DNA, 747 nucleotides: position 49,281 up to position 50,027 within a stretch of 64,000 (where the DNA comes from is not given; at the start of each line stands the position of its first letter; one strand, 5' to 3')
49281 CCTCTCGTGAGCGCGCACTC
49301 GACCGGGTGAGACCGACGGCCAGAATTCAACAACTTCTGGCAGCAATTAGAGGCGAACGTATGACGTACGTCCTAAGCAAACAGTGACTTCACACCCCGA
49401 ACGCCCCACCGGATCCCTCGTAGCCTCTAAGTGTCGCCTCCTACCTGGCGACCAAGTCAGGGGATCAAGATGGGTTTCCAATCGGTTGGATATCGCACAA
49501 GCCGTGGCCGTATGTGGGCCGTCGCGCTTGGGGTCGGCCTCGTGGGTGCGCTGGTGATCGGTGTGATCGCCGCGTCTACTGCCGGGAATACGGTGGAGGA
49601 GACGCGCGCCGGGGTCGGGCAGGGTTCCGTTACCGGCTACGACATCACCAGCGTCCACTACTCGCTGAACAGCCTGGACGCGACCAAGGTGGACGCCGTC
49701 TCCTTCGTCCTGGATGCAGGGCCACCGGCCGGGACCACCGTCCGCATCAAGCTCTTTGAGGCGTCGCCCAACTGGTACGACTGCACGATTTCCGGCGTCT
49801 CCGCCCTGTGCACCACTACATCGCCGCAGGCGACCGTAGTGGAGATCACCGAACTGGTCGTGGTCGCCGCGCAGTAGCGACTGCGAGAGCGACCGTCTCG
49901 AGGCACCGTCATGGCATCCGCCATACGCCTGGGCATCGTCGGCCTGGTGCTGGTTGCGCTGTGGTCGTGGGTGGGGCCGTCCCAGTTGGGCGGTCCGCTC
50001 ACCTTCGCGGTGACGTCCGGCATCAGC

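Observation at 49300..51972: Dedicated SipW-type signal peptidase flanked by two small exported proteins sharing a non-canonical N-terminal motif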

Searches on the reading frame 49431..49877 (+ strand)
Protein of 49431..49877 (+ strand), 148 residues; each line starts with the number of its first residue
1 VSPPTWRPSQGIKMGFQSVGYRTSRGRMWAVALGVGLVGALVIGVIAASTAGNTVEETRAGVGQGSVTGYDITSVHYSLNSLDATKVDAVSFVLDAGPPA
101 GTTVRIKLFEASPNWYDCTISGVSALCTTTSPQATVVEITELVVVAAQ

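Call 3: search_protein_families(library=ncbifam, proteins=[window:49431-49877:+], max_evalue=1)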
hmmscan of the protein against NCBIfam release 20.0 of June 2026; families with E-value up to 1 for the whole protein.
window:49431-49877:+ (148 aa): 1 family
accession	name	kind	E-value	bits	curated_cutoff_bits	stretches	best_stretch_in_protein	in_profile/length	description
NF045872.1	urea_MBA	equivalog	0.007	16.4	305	1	27-57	8-37/147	multiple banded antigen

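Call 4: search_protein_families(library=pfam, proteins=[window:49431-49877:+], max_evalue=1)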
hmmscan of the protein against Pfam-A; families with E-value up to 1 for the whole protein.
window:49431-49877:+ (148 aa): 0 families

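Call 6: find_homologous_proteins(query=window:49470-49877:+, max_evalue=0.01)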
Query window:49470-49877:+ (135 aa): 21 proteins with E <= 0.01 among 187 candidates.
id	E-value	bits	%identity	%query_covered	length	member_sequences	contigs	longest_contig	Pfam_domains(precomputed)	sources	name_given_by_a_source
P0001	3.6e-79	281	100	100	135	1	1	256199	-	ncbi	-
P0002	1.5e-52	195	67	100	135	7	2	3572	-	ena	-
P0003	1.4e-47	179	64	100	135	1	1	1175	-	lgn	-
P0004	1.8e-47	178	65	100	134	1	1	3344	-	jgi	jgi:hypothetical protein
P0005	2.6e-44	168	63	94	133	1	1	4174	-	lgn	-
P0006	6.4e-44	167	63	100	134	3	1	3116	-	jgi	-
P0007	1.9e-43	165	60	96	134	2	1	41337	-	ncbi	-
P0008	7.3e-43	163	63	92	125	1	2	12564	-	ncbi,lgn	-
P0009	2.5e-42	162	61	100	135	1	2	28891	-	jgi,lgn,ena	-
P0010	2.5e-42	162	61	96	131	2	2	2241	-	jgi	jgi:hypothetical protein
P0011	3.8e-42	161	60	94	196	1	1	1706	-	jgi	-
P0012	2.0e-41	159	62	92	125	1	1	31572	-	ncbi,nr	ncbi:MAG: hypothetical protein Q8M79_02370 [Dehalococcoidia bacterium]|nr:hypothetical protein [Deha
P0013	2.5e-41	158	59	92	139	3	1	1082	-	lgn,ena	-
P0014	6.9e-41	157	64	90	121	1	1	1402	-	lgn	-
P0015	4.5e-35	138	60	90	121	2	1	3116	-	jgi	-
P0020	1.9e-13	68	40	93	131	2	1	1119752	-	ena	-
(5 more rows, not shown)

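Call 11: find_encoding_contigs(protein=P0007, flank=6000, max_places=2)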
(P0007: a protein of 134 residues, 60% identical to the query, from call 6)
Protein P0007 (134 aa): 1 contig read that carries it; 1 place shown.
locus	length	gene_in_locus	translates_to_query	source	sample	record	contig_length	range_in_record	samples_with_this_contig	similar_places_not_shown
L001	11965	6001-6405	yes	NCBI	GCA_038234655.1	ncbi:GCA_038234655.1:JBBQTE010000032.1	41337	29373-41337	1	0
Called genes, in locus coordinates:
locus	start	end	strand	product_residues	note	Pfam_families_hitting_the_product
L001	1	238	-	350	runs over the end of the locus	PF21686:LigD_Prim-Pol, PF01896:DNA_primase_S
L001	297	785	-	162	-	-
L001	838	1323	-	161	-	PF08818:DUF1801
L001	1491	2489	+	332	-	PF13676:TIR_2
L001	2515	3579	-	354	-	PF18181:SLATT_1 (weak)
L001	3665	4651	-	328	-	PF01510:Amidase_2, PF01476:LysM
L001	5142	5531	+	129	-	PF13699:eCIS_core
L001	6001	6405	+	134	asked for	-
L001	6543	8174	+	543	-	PF00717:Peptidase_S24 (weak)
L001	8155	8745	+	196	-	-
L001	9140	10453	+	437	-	PF00999:Na_H_Exchanger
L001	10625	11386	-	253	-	PF00561:Abhydrolase_1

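Call 12: find_encoding_contigs(protein=P0020, flank=6000, max_places=2)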
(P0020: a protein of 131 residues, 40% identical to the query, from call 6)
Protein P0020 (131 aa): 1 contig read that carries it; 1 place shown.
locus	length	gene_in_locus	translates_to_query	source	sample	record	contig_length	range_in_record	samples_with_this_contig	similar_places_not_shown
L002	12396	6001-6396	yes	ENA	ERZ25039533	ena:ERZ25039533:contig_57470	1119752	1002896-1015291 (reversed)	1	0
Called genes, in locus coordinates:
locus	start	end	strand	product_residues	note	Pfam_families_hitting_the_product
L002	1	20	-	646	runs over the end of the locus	PF03109:ABC1, PF27536:UbiB_helical (weak)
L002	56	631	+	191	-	PF01243:PNPOx_N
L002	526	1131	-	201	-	-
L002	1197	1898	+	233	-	PF04909:Amidohydro_2 (faint)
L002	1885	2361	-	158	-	PF14378:PAP2_3, PF01569:PAP2 (weak)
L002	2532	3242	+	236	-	-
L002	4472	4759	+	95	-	-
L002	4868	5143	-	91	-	PF06781:CrgA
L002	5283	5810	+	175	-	PF00117:GATase, PF07722:Peptidase_C26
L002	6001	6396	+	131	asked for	-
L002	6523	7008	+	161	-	PF00717:Peptidase_S24 (faint)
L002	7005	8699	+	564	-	PF17231:DUF5305 (faint)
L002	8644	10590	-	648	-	PF03793:PASTA, PF00730:HhH-GPD, PF00633:HHH (faint)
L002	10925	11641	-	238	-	-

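Call 13: find_encoding_contigs(protein=P0012, flank=6000, max_places=2)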
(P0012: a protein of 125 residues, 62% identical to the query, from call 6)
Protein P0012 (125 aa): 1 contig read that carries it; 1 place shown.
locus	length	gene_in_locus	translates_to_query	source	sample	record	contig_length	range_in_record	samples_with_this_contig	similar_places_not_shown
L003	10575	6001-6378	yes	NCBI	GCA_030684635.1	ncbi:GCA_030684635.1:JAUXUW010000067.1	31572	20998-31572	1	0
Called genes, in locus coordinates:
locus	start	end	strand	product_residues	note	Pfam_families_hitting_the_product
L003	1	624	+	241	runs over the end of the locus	PF00116:COX2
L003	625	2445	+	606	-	PF00115:COX1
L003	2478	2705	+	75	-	PF03626:COX4_pro (weak)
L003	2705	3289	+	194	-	PF00510:COX3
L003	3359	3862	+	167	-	-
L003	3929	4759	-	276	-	PF00106:adh_short, PF08659:KR (weak), PF13561:adh_short_C2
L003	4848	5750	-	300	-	PF01636:APH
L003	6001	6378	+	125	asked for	-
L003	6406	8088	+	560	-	PF17231:DUF5305 (faint)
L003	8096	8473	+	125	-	PF00353:HemolysinCabind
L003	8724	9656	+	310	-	-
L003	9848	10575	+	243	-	?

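Call 23: find_related_loci(query=A3, collection=genome_contigs, flank=6000)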
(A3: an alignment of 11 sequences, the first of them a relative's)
Query A3 (135 aa) in genome_contigs; peptide patterns used: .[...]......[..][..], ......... (x = any residue, [..] = any of these).
83 stretches matched a pattern; 1 encode a relative of the query (tblastn E <= 1e-3); 1 distinct loci.
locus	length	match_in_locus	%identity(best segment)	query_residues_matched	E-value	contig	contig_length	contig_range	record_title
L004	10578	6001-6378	62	10-135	1e-44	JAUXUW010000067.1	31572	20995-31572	MAG: Dehalococcoidia bacterium isolate C15_concoct.bin.172_sub C15_k141_10016, whole genome shotgun sequence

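Call 28: predict_structure(alignment_id=A1)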
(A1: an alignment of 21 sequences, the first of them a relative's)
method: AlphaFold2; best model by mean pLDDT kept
length: 135 residues; sequences in the alignment: 21
mean_pLDDT: 66.4   pTM: 0.54
mean pLDDT of the five models: 66.4, 66.1, 65.3, 62.8, 62.4
residues with pLDDT >= 90: 21; 70-90: 55; 50-70: 7; < 50: 52
segments of 3 or more residues with pLDDT < 50: 1-16, 20-54
pLDDT, mean of each block of 10 residues (from residue 1): 41 48 42 30 34 57 89 90 81 85 90 91 83 71
secondary structure, 60 per line:
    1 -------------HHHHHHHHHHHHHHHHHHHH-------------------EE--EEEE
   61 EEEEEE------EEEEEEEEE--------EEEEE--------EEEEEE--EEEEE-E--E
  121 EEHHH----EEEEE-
elements in order: H14-33 E57-66 E73-81 E90-94 E103-108 E111-115 E120-122 E130-134

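Call 30: search_protein_representatives(alignment_id=A1)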
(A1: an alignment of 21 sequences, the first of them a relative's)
Query: 21 sequences, 130 profile positions. Proteins with E-value up to 0.001 (for the whole library): 1670; up to 1e-10: 815; up to 1e-30: 20. The best 150 are listed.
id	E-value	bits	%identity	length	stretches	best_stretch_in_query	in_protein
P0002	2.9e-57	208.4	-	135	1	1-130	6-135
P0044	1.6e-37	144.5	-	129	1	12-129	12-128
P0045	4.4e-37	143.2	-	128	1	15-130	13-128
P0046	1.3e-34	135.2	-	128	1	12-130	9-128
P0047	1.6e-34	134.9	-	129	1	6-128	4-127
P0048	3.6e-34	133.7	-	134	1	13-128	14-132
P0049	6.8e-34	132.8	-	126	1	10-129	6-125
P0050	6.7e-33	129.6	-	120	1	16-130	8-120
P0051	3.2e-32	127.4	-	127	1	15-130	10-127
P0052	3.7e-32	127.2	-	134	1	10-130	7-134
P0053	5.2e-32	126.8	-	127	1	15-129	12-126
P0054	6.9e-32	126.4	-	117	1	18-130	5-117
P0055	1.4e-31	125.4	-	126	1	7-130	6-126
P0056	1.4e-31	125.4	-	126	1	4-130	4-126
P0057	3.2e-31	124.2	-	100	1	32-129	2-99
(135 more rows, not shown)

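Call 39: find_encoding_contigs(protein=P0052, flank=6000, max_places=2)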
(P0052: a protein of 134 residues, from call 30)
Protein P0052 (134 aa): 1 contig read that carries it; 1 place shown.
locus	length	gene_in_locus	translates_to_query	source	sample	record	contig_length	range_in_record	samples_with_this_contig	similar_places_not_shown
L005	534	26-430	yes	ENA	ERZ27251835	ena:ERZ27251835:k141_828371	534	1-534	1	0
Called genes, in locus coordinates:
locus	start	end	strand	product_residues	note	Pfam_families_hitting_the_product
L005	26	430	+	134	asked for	-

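Call 42: find_related_loci(query=A6, collection=metagenome_contigs, flank=6000)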
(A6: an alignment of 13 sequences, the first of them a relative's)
Query A6 (131 aa) in metagenome_contigs; peptide patterns used: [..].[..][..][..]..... (x = any residue, [..] = any of these).
600 stretches matched a pattern (row limit reached: there are more); 538 encode a relative of the query (tblastn E <= 1e-3); the best 80 are kept; 80 distinct loci.
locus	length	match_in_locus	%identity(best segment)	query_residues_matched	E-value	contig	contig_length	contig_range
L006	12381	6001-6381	79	5-131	2e-60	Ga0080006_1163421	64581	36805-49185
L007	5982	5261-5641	79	5-131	1e-59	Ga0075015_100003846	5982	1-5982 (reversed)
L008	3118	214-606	74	1-131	1e-59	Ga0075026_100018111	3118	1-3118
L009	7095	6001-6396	75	1-131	2e-58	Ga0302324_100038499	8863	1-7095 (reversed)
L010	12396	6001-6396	75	1-131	2e-58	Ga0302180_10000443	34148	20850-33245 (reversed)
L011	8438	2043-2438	75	1-131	2e-58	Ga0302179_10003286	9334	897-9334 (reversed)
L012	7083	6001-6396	75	1-131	2e-58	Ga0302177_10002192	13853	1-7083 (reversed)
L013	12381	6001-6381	75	5-131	7e-58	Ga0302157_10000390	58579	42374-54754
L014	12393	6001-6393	74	1-131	1e-57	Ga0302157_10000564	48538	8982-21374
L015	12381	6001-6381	75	5-131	7e-58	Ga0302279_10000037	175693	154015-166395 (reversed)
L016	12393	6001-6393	74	1-131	1e-57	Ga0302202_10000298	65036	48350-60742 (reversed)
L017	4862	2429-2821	72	1-131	1e-56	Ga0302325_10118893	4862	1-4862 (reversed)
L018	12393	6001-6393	70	1-131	7e-57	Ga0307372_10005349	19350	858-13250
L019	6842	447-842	73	1-131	2e-56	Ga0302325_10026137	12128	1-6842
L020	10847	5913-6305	77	1-131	4e-56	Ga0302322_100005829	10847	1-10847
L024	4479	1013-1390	73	4-131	1e-54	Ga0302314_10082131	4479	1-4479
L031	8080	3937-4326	74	3-131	2e-52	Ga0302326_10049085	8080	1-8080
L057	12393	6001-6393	68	2-131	2e-48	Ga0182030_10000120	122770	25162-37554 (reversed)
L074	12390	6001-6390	74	3-131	4e-45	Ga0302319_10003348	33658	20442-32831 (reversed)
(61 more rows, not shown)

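Call 49: search_protein_families(library=ncbifam, alignment_id=A5, max_evalue=0.1)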
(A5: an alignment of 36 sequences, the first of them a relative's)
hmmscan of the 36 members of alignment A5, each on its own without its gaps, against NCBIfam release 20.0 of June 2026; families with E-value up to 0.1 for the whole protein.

A. member 1, P0001 (135 aa): 1 family
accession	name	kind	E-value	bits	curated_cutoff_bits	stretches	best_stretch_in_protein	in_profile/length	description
NF045872.1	urea_MBA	equivalog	0.0062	16.6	305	1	14-44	8-37/147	multiple banded antigen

B. families by the number of members that match (of 36 scanned): 11 families
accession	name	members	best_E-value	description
NF047896.1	blaMIM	1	0.002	MIM family subclass B3 metallo-beta-lactamase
NF045872.1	urea_MBA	1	0.0062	multiple banded antigen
NF006004.0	PRK08134.1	1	0.013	O-acetylhomoserine aminocarboxypropyltransferase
TIGR02136.1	ptsS_2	1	0.017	phosphate ABC transporter substrate-binding protein PstS family protein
NF005678.0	PRK07473.1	1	0.022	M20/M25/M40 family metallo-hydrolase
NF053611.1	YiaD_Gzip_OmpA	1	0.029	YiaD family glycine zipper/OmpA-like lipoprotein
NF051431.1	Rv0361_Cterm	1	0.036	Rv0361 family membrane protein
NF011225.0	PRK14632.1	1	0.053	ribosome maturation factor RimP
NF050142.1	PG1828_fam_lipo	1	0.055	PG1828 family lipoprotein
NF047859.1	StressCuResBhsA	1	0.068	multiple stress resistance protein BhsA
NF007888.0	PRK10591.2-2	1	0.095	hypothetical protein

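Call 50: search_protein_families(library=pfam, alignment_id=A5, max_evalue=0.1)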
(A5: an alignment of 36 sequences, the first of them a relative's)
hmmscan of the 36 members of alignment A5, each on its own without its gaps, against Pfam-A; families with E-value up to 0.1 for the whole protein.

A. member 1, P0001 (135 aa): 0 families

B. families by the number of members that match (of 36 scanned): 8 families
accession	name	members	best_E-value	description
PF15055.12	DMAC1_Dmo2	1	0.016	DMAC1/Dmo2-like domain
PF22633.2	F5_F8_type_C_2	1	0.016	NedA-like, galactose-binding domain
PF00822.25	PMP22_Claudin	1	0.018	PMP-22/EMP/MP20/Claudin family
PF19403.5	SpaA_2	1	0.019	Prealbumin-like fold domain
PF03906.20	Phage_T7_tail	1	0.033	Phage T7 tail fibre protein, N-terminal domain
PF06519.16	TolA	1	0.048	TolA C-terminal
PF23802.1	DUF7178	1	0.061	Family of unknown function (DUF7178)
PF13290.12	CHB_HEX_C_1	1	0.096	Chitobiase/beta-hexosaminidase C-terminal domain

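Call 52: list_cluster_members(proteins=[P0001, P0022, P0028, P0007, P0020, P0040, P0024])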
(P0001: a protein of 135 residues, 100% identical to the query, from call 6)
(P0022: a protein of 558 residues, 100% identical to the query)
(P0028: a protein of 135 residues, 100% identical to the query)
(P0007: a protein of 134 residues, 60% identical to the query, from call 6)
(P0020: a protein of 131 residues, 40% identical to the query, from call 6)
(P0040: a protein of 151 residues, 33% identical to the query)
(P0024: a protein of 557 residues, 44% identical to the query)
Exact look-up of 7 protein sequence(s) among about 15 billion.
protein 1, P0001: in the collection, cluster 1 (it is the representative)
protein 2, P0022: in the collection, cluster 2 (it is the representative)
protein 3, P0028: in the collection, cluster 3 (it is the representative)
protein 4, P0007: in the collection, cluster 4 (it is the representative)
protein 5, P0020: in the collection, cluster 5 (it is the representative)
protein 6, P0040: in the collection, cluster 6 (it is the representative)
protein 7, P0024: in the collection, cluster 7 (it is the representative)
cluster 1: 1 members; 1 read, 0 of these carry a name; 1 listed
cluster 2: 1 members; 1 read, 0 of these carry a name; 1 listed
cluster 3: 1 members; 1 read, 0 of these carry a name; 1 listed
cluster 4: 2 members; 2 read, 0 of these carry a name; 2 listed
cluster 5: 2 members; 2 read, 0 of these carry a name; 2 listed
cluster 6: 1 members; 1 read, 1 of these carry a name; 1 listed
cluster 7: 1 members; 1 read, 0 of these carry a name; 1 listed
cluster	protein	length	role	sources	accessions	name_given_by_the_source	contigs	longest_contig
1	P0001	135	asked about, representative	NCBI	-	-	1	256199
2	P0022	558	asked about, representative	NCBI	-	-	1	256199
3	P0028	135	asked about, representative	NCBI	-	-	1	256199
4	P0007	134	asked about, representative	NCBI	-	-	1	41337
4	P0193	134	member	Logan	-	-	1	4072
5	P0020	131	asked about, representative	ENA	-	-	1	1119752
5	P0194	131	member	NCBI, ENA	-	-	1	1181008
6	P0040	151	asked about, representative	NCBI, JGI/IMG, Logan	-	Ca2+-binding RTX toxin-like protein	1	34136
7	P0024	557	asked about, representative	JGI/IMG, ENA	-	-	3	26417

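Call 53: search_solved_structures(query=A5, max_evalue=10)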
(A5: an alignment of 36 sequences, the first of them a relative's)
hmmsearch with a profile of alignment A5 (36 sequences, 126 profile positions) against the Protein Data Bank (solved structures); distinct sequences matched with E-value up to 10: 6.
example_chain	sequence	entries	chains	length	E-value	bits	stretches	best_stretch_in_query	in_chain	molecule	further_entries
9nlt_B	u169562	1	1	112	1.1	12.4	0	41-69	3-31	DUF3568 family protein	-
6pny_A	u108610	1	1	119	1.1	12.3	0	41-69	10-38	Flpp3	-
2mu4_A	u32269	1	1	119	1.3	12.1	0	41-69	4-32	flpp3Sol_2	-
2lko_A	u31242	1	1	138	1.5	11.9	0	85-119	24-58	Fermitin family homolog 2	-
7emg_A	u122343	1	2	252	2.4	11.3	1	30-90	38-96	3-oxoacyl-[acyl-carrier-protein] reductase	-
7r4r_D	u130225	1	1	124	9.9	9.3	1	65-110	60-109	Camel-derived nanobody 1.10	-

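Call 55: fold_search(model_id=the predicted structure, library=pdb)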
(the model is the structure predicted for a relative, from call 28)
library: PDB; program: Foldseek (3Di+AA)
matches with E <= 10: 1508; with E <= 0.001: 0
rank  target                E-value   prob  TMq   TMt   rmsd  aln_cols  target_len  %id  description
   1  7wcp_E                3.4e-01  0.30  0.23  0.26   4.9        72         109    8  CryoEM structure of the SARS-CoV-2 S6P(B.1.617.2) in complex with SWC11 Fab (released 2022-12-28)
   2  6vrh_C                3.9e-01  0.38  0.26  0.32   5.5        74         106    9  Cryo-EM structure of the wild-type human serotonin transporter complexed with paroxetine and 8B6 Fab (released 2020-03-11)
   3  9bdf_D                3.9e-01  0.25  0.24  0.29   6.1        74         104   14  Influenza A virus Hemagglutinin H3/Darwin/6/2021 in complex with Fab ADI-85666 (released 2024-11-13)
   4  7ou8_BBB              4.3e-01  0.09  0.19  0.05  14.7       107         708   12  Human O-GlcNAc hydrolase in complex with DNJNAc-thiazolidines (released 2022-04-13)
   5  8i0z_N                4.6e-01  0.28  0.22  0.27   9.3        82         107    6  Structure of beta-arrestin2 in complex with a phosphopeptide corresponding to the human C5a anaphylatoxin chemotactic  (released 2023-05-17)
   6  1fvc_C                5.4e-01  0.23  0.23  0.27   6.3        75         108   16  X-RAY STRUCTURES OF THE ANTIGEN-BINDING DOMAINS FROM THREE VARIANTS OF HUMANIZED ANTI-P185-HER2 ANTIBODY 4D5 AND COMPA (released 1993-10-31)
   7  9jkr_B                5.8e-01  0.30  0.22  0.27   3.9        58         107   10  human GM-CSF with Fabs from autoantibodies, F1 and C. (released 2026-03-25)
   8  8gs9_K                6.1e-01  0.30  0.21  0.26   3.7        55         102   11  SARS-CoV-2 BA.2 spike RBD in complex bound with VacBB-551 (released 2023-05-03)
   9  9s6t_L                6.5e-01  0.33  0.19  0.23   5.4        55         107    9  Ternary cryo-EM structure of chicken ALG12 with Dol25-PP-GlcNAc2Man7, Dol25-P-Man, and Fab (released 2026-03-18)
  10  9cye_I                6.8e-01  0.35  0.22  0.26   3.6        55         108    9  Cryo-EM structure of DA03E17 Fab in complex with influenza virus neuraminidase from A/California/07/2009 (H1N1) (released 2025-08-13)
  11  3jv5_A                6.8e-01  0.28  0.27  0.32   4.5        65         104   12  Crystal structure of the dimerization domains p52 homodimer (released 2010-11-24)
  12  7ou8_AAA              6.8e-01  0.10  0.22  0.06  13.0       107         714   10  Human O-GlcNAc hydrolase in complex with DNJNAc-thiazolidines (released 2022-04-13)
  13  2vbm_A                7.2e-01  0.35  0.31  0.11   6.1        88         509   20  Tailspike protein of bacteriophage Sf6 complexed with tetrasaccharide (released 2008-04-22)
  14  9b8j_L                7.2e-01  0.28  0.21  0.26   3.6        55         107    9  GP38-GnH-DS-Gc in the pre-fusion conformation (released 2024-12-11)
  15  2k1m_MODEL_1_A        7.2e-01  0.23  0.22  0.29   5.7        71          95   13  3D NMR structure of domain cC0 of cardiac myosin binding protein C (MyBPC) (released 2009-03-17)
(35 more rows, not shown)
